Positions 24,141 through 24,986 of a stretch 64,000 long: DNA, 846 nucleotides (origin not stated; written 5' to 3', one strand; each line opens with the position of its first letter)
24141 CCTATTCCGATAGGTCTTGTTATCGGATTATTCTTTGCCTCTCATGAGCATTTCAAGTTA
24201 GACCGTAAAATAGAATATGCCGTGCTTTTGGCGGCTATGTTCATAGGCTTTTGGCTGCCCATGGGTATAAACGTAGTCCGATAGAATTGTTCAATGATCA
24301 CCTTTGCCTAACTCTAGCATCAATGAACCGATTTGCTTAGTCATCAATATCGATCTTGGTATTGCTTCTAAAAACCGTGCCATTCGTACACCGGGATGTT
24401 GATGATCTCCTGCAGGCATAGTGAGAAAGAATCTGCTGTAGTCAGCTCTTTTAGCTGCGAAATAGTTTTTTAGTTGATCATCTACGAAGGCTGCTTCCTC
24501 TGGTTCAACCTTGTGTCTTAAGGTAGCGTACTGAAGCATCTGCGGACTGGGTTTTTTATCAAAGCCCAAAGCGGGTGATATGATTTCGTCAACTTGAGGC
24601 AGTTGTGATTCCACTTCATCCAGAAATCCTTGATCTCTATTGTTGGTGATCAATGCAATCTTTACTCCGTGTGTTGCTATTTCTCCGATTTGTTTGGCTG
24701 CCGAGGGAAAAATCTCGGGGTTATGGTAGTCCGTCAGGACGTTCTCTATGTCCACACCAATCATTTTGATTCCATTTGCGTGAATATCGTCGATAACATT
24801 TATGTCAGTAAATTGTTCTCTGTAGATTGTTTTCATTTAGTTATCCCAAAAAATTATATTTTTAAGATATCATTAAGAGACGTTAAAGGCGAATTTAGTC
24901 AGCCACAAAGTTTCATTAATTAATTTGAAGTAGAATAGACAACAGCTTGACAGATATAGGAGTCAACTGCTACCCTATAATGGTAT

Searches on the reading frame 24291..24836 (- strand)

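Call 96: search_protein_families(library=pfam, proteins=[window:24291-24836:-], max_evalue=0.001)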
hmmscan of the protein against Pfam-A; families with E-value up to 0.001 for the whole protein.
window:24291-24836:- (181 aa): 2 families
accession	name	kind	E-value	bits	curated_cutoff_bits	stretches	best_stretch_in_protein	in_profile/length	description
PF13419.12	HAD_2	-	2.6e-09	37.9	23.8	1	29-132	68-172/178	Haloacid dehalogenase-like hydrolase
PF00702.32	Hydrolase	-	4.8e-09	37.3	26.4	1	19-132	76-191/191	haloacid dehalogenase-like hydrolase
